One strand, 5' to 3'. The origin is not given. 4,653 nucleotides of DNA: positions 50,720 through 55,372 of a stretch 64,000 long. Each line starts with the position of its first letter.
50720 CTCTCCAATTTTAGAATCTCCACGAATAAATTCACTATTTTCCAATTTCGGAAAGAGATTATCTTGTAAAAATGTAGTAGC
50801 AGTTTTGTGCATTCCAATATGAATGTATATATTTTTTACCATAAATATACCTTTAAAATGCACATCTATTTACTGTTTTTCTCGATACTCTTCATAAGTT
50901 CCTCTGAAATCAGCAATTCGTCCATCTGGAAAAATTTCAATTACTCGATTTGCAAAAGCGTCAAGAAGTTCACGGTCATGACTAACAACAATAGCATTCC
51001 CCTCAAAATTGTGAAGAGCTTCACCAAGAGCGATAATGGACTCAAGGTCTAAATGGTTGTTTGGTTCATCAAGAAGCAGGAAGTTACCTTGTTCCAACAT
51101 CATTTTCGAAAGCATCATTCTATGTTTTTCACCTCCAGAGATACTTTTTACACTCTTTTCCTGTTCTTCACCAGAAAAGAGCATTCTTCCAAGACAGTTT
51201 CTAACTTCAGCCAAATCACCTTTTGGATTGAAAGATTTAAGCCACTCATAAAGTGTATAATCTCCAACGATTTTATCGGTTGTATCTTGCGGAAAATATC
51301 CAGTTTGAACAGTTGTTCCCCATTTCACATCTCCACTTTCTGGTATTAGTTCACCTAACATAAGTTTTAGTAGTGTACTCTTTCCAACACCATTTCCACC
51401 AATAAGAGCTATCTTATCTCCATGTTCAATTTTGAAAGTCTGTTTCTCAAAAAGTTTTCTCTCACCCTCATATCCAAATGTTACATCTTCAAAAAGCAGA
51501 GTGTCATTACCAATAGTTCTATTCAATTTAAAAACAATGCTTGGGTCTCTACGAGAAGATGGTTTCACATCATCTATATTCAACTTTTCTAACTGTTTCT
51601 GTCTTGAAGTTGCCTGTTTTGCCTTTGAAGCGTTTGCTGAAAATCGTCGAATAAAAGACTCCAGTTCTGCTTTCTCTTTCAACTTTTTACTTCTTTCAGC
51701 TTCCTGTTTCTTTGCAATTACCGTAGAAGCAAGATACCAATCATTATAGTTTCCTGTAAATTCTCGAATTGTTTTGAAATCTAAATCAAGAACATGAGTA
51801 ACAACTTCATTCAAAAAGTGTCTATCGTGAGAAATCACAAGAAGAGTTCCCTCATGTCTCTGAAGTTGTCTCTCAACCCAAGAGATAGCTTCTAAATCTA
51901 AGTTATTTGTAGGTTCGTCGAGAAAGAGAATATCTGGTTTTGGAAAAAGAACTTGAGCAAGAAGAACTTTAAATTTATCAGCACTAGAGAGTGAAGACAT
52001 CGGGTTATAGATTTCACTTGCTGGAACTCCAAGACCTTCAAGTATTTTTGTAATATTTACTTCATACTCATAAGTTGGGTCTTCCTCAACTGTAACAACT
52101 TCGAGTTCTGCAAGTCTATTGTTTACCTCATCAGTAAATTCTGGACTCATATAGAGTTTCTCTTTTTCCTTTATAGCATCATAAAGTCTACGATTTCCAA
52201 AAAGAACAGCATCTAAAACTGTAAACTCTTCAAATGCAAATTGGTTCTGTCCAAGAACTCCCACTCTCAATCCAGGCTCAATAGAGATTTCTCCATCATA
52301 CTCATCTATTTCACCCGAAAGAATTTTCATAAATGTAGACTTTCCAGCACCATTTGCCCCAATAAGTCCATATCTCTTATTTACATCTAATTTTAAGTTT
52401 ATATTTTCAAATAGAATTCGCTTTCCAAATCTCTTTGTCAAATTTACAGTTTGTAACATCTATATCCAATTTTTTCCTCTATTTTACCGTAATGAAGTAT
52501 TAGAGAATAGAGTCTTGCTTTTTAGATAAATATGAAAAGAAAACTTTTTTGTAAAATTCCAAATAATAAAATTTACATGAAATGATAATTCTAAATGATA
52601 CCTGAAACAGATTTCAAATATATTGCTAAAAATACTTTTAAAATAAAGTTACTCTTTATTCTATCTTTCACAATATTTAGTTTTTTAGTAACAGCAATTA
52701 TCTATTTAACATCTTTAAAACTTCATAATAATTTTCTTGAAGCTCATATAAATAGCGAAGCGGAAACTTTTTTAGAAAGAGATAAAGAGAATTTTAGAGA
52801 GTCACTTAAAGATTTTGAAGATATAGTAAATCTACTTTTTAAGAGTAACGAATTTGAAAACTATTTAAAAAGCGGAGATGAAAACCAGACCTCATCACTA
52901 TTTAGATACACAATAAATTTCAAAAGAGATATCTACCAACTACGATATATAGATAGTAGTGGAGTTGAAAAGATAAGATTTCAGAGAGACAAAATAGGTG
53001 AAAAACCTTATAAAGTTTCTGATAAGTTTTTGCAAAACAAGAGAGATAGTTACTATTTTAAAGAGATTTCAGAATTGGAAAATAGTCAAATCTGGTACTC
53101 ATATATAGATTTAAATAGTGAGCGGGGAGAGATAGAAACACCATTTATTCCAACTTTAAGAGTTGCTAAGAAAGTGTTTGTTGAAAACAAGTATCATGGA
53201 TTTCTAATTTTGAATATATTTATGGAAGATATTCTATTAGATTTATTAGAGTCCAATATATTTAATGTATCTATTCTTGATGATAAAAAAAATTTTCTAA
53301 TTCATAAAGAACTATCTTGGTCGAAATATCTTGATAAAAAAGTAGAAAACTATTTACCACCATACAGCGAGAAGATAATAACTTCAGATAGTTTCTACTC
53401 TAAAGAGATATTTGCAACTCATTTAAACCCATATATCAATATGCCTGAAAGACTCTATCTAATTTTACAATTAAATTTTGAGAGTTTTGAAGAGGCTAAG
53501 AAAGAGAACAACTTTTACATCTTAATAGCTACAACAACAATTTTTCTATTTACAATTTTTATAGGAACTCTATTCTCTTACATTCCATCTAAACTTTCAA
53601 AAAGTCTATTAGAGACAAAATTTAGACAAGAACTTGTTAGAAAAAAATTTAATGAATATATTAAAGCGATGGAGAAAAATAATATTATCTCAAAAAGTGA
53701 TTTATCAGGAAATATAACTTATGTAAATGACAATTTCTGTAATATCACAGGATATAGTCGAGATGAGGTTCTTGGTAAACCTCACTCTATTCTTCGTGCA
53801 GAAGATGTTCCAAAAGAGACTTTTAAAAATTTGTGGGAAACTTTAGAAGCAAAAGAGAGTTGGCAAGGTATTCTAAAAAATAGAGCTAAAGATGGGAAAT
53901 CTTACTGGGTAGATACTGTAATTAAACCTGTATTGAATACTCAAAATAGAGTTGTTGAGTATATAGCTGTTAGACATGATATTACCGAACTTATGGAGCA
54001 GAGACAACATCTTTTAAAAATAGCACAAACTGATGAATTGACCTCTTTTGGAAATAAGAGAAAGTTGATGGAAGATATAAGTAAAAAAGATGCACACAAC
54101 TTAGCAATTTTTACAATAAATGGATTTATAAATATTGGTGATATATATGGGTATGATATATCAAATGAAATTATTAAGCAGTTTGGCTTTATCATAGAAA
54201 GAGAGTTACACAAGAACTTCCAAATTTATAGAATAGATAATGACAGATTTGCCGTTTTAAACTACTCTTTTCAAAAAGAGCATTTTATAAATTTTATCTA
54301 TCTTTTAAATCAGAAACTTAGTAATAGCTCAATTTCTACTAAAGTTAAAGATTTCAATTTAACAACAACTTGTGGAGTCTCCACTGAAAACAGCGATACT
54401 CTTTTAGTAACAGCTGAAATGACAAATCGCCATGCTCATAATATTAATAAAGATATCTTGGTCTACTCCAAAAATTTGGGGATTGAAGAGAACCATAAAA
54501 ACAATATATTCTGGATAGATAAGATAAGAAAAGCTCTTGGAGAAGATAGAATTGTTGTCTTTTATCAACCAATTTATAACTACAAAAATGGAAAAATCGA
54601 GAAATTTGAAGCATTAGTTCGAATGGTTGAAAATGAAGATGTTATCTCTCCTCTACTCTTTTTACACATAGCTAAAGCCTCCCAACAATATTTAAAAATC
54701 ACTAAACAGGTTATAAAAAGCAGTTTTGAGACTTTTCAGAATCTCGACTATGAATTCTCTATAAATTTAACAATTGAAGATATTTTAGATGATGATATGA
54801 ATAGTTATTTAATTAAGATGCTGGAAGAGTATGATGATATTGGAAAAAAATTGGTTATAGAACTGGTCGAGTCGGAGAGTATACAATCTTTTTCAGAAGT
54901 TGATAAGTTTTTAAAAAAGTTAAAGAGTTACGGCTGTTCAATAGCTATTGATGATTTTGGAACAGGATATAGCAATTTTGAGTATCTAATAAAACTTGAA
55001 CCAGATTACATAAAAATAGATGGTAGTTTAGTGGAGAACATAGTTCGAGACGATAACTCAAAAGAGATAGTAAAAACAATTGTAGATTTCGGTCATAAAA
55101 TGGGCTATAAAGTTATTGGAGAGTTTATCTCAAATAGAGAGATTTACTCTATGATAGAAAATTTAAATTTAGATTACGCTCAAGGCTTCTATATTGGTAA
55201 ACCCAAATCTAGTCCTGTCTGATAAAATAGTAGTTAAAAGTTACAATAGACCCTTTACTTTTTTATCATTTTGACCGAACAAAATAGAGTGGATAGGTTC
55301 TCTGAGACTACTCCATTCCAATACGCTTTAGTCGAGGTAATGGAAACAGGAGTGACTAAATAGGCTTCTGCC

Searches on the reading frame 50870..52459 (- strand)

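Call 23: search_protein_families(library=ncbifam, proteins=[window:50870-52459:-], max_evalue=1e-10)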
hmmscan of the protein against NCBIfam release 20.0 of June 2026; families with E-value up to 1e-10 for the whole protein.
window:50870-52459:- (529 aa): 166 families (the best 25 are shown)
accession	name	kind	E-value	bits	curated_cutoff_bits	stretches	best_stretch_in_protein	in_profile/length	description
NF011646.0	PRK15064.1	equivalog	8.8e-190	631.6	762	1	1-528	1-526/530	ABC-F family ATPase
NF000355.4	ribo_prot_ABC_F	equivalog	1.2e-120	403.7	380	2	3-291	4-252/499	ribosomal protection-like ABC-F family protein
NF008775.0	PRK11819.1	equivalog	4.1e-105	352.5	599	1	6-528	11-534/556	energy-dependent translational throttle protein EttA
TIGR03719.1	ABC_ABC_ChvD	subfamily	7.8e-105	351.5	806.75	1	6-528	9-532/552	energy-dependent translational throttle protein EttA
NF007921.0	PRK10636.1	equivalog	6.3e-100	335.3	917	2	136-526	129-516/638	ABC transporter ATP-binding protein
NF050005.1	ABC_ATPase_Uup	equivalog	6e-97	325.4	900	1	6-528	8-529/636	ATP-binding cassette ATPase Uup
NF008358.0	PRK11147.1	equivalog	6.5e-91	305.5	936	1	10-528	12-529/635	ABC transporter ATP-binding protein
NF000170.2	ABCF_Vga_all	exception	1e-81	275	725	2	284-528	235-471/521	Vga family ABC-F type ribosomal protection protein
NF000514.1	ABCF_OptrA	exception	3.7e-77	260.1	1450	1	11-528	30-550/655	ABC-F type ribosomal protection protein OptrA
NF043038.1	ABCF_CplR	exception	1.1e-73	248.8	780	2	286-527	252-486/544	ABC-F type ribosomal protection protein CplR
NF000168.2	ABCF_Msr_all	exception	2.9e-73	247.1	680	3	332-488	307-457/487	Msr family ABC-F type ribosomal protection protein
NF000169.2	ABCF_Sal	exception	3.3e-72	243.9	725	2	129-394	103-388/542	Sal family ABC-F type ribosomal protection protein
NF000171.1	ABCF_producer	exception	2.8e-71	240.6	800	2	6-269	8-273/541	TlrC/CarA/OleB/SrmB family ABC-F type ribosomal protection protein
NF000167.2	ABCF_Lsa_all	exception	2.5e-65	221.4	750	2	323-527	6-203/492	Lsa family ABC-F type ribosomal protection protein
NF000166.1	ABCF_CarA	exception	1.8e-57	194.8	1050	2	6-262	10-272/556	ABC-F type ribosomal protection protein Car(A)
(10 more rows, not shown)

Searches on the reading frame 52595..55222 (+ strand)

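Call 23: search_protein_families(library=ncbifam, proteins=[window:52595-55222:+], max_evalue=1e-10)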
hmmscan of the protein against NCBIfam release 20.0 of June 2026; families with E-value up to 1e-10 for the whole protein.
window:52595-55222:+ (875 aa): 18 families
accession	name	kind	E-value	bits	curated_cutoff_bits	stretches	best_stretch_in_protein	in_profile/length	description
NF045675.1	PhdiestaseDibA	equivalog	1.7e-63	215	980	1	306-872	40-617/623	phosphodiesterase DibA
NF008467.0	PRK11359.1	equivalog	2.9e-45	154.5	857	1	468-871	367-783/800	oxygen-sensing cyclic-di-GMP phosphodiesterase DosP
NF053781.1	cdiGMPphdstlr2612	equivalog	8e-44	149.6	1600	1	358-870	721-1255/1268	Tlr1612 family c-di-GMP phosphodiesterase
NF052458.1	PhdiestGepA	equivalog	2.8e-42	144.9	1200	1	480-870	428-831/840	phosphodiesterase GepA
NF007474.0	PRK10060.1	equivalog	1.1e-39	136.3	782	1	359-871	118-645/663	cyclic di-GMP phosphodiesterase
NF007298.0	PRK09776.1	equivalog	4.3e-35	120.9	1135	1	368-871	571-1097/1111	diguanylate cyclase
NF045673.1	c-di-GMPRcptLapD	equivalog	3.4e-32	111.6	1020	1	444-871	205-645/647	cyclic di-GMP receptor LapD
NF052596.1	RR_EAL_PvrR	equivalog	3.4e-29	101.7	580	1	630-871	133-380/398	response regulator cyclic di-GMP phosphodiesterase PvrR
TIGR02938.1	nifL_nitrog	equivalog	1.7e-26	92.8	242.45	1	360-472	11-124/494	nitrogen fixation negative regulator NifL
NF007839.0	PRK10551.1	equivalog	5.7e-25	87.9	461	1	644-872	268-502/518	cyclic di-GMP phosphodiesterase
NF052265.1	EAL_dom_RimA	equivalog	7.8e-25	87.6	430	1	656-871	20-234/248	S6 modification regulatory phosphodiesterase RimA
NF008807.1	PRK11829.1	equivalog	2.1e-24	85.6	733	1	592-870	369-652/670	biofilm formation regulator HmsP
NF051476.1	CDiGphdiTpdA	equivalog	6.1e-23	81.4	1000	1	650-867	357-567/570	cyclic di-GMP phosphodiesterase TpdA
NF008281.1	PRK11059.1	equivalog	2e-22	79.2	663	1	597-871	354-630/633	RNase E specificity factor CsrD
TIGR00229.1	sensory_box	domain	5.3e-20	71.8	22.9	1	359-473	11-126/126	PAS domain S-box protein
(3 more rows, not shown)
